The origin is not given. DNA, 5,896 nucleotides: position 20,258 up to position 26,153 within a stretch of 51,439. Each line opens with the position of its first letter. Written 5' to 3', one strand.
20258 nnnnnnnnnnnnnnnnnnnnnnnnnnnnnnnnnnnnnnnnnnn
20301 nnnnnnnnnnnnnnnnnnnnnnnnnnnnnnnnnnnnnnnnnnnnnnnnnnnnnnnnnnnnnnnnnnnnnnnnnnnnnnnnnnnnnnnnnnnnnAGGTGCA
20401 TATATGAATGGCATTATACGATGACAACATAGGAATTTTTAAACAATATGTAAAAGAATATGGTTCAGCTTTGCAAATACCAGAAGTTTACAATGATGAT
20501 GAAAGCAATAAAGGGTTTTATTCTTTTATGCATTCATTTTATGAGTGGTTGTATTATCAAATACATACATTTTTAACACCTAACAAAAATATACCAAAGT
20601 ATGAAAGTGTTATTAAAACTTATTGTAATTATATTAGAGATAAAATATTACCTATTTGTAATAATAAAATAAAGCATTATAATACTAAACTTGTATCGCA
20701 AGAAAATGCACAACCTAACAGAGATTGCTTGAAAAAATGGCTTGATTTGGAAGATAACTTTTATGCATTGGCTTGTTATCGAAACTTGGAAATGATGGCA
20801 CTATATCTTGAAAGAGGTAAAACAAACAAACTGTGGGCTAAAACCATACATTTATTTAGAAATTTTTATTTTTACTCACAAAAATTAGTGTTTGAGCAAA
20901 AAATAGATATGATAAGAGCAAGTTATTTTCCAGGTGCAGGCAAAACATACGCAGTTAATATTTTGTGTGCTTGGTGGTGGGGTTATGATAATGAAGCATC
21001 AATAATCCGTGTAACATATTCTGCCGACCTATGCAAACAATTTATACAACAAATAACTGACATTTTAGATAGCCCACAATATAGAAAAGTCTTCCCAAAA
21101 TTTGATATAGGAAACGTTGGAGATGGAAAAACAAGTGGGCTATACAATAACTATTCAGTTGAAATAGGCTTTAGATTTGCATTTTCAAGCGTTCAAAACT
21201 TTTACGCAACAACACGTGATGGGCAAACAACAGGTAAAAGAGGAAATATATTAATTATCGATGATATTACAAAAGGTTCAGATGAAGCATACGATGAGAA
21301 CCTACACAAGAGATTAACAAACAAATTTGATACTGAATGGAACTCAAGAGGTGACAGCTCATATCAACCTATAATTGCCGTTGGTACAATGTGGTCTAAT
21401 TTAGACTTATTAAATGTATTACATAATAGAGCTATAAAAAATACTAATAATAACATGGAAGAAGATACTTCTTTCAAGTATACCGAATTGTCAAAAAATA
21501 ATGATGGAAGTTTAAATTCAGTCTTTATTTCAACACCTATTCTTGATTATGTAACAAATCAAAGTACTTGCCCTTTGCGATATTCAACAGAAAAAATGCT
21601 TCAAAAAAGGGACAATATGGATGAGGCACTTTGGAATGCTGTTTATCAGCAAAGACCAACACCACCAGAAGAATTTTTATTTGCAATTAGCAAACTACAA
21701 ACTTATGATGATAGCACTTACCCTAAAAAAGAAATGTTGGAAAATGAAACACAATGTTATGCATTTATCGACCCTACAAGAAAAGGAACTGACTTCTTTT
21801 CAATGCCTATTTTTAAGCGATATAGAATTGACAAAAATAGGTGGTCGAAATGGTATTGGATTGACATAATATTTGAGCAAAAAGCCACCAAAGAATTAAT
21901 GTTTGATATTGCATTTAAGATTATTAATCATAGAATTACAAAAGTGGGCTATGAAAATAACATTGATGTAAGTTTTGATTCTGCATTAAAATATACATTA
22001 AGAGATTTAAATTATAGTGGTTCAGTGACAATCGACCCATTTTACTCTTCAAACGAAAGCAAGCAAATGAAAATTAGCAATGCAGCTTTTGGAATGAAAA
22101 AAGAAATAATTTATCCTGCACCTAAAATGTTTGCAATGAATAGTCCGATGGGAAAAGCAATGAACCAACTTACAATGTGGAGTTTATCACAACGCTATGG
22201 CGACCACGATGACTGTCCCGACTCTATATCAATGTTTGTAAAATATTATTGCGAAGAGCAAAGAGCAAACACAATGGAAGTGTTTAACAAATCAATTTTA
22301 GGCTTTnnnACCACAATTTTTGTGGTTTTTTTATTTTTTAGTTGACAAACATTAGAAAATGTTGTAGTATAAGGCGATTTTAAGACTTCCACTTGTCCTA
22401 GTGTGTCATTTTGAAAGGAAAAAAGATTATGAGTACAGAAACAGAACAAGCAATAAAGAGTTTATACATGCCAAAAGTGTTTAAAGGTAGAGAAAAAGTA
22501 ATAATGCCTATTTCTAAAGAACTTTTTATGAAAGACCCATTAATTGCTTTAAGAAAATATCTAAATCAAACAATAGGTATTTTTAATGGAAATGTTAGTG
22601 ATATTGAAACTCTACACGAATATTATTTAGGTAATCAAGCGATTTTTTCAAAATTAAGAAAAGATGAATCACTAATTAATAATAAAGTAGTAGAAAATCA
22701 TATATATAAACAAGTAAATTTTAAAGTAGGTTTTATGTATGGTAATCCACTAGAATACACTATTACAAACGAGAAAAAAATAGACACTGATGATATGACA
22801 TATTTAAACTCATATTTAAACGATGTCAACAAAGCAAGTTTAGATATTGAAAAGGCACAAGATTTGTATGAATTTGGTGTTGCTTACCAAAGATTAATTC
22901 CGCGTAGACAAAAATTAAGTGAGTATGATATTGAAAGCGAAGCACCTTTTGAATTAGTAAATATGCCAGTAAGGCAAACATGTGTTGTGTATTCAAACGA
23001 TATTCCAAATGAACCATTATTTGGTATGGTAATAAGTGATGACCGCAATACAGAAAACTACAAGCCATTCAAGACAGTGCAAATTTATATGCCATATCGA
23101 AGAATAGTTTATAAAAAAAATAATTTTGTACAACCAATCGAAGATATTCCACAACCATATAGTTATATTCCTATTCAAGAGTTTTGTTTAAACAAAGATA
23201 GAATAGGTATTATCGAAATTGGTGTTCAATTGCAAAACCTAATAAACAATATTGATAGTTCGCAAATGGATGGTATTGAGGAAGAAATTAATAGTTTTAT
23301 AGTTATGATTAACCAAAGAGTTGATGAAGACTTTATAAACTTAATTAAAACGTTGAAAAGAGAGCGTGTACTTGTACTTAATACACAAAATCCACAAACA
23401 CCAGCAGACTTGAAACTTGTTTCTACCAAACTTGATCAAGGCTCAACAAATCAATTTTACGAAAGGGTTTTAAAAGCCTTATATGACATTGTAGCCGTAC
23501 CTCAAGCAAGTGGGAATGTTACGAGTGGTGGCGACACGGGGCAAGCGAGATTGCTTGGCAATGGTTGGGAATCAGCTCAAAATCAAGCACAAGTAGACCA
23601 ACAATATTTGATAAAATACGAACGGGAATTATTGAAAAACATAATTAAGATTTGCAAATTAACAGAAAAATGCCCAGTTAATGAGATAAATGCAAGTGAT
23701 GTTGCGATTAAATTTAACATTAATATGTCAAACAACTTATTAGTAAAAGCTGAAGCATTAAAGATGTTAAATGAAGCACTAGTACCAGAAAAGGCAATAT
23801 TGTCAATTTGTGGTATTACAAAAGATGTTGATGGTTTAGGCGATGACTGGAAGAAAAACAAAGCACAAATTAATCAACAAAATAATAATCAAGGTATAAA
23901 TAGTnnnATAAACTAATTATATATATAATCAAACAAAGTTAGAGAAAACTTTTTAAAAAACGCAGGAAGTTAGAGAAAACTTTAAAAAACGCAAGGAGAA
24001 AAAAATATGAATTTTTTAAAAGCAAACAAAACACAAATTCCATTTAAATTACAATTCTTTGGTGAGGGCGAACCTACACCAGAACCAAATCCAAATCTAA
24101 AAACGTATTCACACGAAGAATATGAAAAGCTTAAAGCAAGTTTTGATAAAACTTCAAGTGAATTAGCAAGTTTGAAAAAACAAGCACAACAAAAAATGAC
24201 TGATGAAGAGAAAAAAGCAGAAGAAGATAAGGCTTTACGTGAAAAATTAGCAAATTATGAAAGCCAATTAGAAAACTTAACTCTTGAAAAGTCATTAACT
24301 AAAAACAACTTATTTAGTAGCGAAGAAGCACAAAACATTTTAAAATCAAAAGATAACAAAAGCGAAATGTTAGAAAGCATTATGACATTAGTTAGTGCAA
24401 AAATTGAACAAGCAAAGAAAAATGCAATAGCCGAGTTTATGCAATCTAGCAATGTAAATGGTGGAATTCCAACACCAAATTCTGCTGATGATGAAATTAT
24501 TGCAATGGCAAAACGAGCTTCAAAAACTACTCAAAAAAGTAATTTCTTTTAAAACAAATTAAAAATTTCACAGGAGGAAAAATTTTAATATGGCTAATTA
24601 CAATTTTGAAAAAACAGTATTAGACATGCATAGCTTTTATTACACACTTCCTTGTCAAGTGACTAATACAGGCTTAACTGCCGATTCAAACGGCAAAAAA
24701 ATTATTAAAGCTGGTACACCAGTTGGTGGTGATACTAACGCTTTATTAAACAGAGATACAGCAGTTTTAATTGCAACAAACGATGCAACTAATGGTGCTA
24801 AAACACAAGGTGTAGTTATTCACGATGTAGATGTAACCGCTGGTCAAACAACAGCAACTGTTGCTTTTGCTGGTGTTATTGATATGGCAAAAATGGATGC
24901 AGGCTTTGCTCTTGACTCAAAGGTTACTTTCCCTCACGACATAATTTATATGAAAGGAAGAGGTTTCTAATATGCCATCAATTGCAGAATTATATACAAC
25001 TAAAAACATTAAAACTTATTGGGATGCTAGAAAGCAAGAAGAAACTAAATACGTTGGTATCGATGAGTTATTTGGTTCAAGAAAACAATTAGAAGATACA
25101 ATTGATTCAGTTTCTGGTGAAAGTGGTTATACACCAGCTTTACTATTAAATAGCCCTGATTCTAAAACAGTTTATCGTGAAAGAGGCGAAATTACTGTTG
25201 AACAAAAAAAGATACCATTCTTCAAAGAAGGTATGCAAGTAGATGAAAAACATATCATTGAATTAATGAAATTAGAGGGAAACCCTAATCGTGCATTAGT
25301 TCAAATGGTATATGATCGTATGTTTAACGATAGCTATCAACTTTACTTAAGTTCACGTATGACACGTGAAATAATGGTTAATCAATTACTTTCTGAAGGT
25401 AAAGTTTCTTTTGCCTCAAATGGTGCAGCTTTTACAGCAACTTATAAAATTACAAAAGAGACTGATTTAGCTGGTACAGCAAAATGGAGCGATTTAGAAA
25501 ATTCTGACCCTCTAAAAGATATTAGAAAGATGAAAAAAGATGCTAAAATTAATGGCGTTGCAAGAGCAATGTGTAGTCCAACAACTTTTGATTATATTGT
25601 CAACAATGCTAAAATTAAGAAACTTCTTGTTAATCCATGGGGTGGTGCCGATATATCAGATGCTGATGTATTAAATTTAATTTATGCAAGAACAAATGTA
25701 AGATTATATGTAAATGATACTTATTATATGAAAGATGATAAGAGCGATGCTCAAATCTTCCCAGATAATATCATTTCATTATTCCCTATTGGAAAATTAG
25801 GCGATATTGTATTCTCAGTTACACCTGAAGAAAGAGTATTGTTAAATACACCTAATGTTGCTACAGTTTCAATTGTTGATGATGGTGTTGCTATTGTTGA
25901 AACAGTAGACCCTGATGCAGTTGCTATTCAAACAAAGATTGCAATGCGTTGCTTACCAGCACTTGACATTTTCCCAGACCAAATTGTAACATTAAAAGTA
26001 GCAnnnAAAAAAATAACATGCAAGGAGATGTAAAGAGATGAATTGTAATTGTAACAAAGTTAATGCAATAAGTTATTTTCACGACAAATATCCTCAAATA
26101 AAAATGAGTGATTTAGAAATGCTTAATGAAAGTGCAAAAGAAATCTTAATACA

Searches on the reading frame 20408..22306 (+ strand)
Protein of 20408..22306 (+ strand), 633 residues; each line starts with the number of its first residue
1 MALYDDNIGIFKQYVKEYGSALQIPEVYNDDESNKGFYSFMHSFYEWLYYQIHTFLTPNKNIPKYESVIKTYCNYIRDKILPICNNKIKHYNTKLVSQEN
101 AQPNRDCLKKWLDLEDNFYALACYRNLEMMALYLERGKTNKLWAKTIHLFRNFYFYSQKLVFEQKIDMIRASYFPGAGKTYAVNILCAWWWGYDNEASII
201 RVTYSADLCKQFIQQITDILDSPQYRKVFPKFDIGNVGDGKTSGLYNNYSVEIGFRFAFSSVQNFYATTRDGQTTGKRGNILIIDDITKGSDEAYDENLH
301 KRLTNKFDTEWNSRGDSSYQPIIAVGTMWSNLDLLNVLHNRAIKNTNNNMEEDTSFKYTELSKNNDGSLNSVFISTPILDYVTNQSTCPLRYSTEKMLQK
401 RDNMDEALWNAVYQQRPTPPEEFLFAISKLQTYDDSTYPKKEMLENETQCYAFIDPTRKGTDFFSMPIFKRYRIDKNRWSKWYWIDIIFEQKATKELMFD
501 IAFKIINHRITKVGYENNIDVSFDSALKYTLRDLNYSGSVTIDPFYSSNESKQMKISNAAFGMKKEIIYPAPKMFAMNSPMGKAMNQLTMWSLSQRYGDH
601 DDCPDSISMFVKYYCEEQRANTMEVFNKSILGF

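Call 15: search_protein_families(library=phrogs, proteins=[window:20408-22306:+], max_evalue=0.001)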
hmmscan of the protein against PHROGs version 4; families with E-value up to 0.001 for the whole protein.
window:20408-22306:+ (633 aa): 4 families
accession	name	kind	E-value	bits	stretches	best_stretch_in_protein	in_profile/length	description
phrog_38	-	head and packaging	5e-46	158.7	1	65-616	237-705/760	terminase large subunit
phrog_4758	-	head and packaging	2.4e-23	83.7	1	172-343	63-222/243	terminase large subunit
phrog_30251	-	head and packaging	1.7e-11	44.1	1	172-570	61-421/799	terminase large subunit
phrog_5573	-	head and packaging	6.1e-10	39.9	1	386-613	26-233/250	terminase large subunit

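Call 59: search_dna_similar(query=window:20408-22306:+, collection=phages, mode=protein, max_evalue=1e-10, max_rows=25)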
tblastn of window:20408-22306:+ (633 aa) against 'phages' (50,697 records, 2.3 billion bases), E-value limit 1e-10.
Records with a match: 16; places in all: 16; records where one place covers at least 80% of the query: 0.
Best place of each record, by identity: <60% 16.
By first word of the organism name: Bacteroides 4; Clostridium 4; Burkholderia 4; Bacteriophage 2; Clostridioides 1; Dulem 1.
By host as written in the record: - 5; Bacteroides fragilis DA698 2; Bacteroides fragilis DA695 2; Clostridium tetani ATCC 9441 2; Burkholderia cenocepacia HI2424 2; Clostridioides difficile CD1801 1; Propithecus coquereli 1; Burkholderia cenocepacia 1.
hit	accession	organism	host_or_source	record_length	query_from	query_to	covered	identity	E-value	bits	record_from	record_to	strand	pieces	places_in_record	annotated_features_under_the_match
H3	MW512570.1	Clostridioides phage CD1801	Clostridioides difficile CD1801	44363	141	608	74%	23.6%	9e-14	81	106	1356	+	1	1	terminase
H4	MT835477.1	Bacteriophage sp.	human fecal samples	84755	132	623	78%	22.1%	2e-14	83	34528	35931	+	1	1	record has no annotation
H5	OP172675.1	Bacteroides phage BF698P1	Bacteroides fragilis DA698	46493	165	612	71%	23.8%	7e-11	72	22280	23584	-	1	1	hypothetical protein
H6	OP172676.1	Bacteroides phage BF698P3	Bacteroides fragilis DA698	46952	165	612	71%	23.8%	7e-11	72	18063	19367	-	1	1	hypothetical protein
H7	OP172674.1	Bacteroides phage BF695P3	Bacteroides fragilis DA695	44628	165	612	71%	23.6%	6e-11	72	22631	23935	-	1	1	hypothetical protein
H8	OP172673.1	Bacteroides phage BF695P2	Bacteroides fragilis DA695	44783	165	612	71%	23.6%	6e-11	72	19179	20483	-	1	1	hypothetical protein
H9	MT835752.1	Bacteriophage sp.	human fecal samples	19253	149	613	73%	22.6%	6e-13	78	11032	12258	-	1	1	record has no annotation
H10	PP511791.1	Dulem virus 39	Propithecus coquereli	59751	161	611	71%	22.5%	2e-15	87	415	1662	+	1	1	terminase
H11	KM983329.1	Clostridium phage phiCT9441A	Clostridium tetani ATCC 9441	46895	178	608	68%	23.2%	3e-11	73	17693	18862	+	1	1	terminase large subunit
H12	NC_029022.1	Clostridium phage phiCT9441A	Clostridium tetani ATCC 9441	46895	178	608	68%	23.2%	3e-11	73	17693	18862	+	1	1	terminase large subunit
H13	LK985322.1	Clostridium phage phiCDHM19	-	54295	175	571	63%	23.2%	1e-12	77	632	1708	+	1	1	phiCDHM19_gp2: putative terminase large subunit protein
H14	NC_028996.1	Clostridium phage phiCDHM19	-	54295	175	571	63%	23.2%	1e-12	77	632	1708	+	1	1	phiCDHM19_gp2: terminase large subunit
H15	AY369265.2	Burkholderia phage Bcep1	-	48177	199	441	38%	26.7%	2e-11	74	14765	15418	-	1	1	Bcep1-19: gp19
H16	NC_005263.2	Burkholderia phage Bcep1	Burkholderia cenocepacia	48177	199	441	38%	26.7%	2e-11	74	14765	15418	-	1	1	Bcep1-19: terminase large subunit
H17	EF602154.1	Burkholderia phage BcepNY3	Burkholderia cenocepacia HI2424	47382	199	441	38%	26.7%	2e-11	73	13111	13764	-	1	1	TerL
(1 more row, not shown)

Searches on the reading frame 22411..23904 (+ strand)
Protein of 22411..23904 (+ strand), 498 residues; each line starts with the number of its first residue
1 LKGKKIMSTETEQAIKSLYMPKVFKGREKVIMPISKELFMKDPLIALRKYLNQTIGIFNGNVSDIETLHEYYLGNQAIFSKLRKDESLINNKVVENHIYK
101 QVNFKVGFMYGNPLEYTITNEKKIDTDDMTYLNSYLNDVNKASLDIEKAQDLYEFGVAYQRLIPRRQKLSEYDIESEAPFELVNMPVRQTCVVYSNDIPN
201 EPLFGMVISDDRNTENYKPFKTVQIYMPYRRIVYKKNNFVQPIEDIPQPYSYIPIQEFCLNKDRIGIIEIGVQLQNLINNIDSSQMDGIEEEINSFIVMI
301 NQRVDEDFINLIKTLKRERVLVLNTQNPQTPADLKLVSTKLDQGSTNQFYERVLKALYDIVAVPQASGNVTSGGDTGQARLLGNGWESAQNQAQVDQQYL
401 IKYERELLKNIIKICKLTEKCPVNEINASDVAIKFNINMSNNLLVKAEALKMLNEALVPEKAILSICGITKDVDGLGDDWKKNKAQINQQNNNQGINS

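Call 15: search_protein_families(library=phrogs, proteins=[window:22411-23904:+], max_evalue=0.001)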
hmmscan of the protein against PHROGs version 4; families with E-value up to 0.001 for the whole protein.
window:22411-23904:+ (498 aa): 2 families
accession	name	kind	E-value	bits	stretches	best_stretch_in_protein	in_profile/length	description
phrog_64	-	head and packaging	8.8e-53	180.6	1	44-494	68-505/547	portal protein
phrog_8065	-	unknown function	4.5e-09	37.6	1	62-165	57-157/165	-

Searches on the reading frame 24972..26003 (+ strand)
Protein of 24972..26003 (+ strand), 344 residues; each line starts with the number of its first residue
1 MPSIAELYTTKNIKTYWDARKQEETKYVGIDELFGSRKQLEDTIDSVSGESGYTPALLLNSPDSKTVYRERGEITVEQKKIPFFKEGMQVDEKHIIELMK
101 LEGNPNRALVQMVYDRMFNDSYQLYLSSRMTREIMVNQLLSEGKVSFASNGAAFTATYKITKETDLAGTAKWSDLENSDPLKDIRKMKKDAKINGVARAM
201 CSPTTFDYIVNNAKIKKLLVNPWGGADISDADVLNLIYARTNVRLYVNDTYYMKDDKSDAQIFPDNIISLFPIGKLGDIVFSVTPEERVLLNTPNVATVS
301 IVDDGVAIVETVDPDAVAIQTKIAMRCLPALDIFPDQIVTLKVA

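Call 15: search_protein_families(library=phrogs, proteins=[window:24972-26003:+], max_evalue=0.001)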
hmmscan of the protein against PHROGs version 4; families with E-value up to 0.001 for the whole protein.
window:24972-26003:+ (344 aa): 2 families
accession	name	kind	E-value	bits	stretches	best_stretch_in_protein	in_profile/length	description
phrog_29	-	head and packaging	2.3e-50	173.1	1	1-343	22-358/439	major head protein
phrog_1005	-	head and packaging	1.7e-06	28.5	1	152-217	128-196/315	major head protein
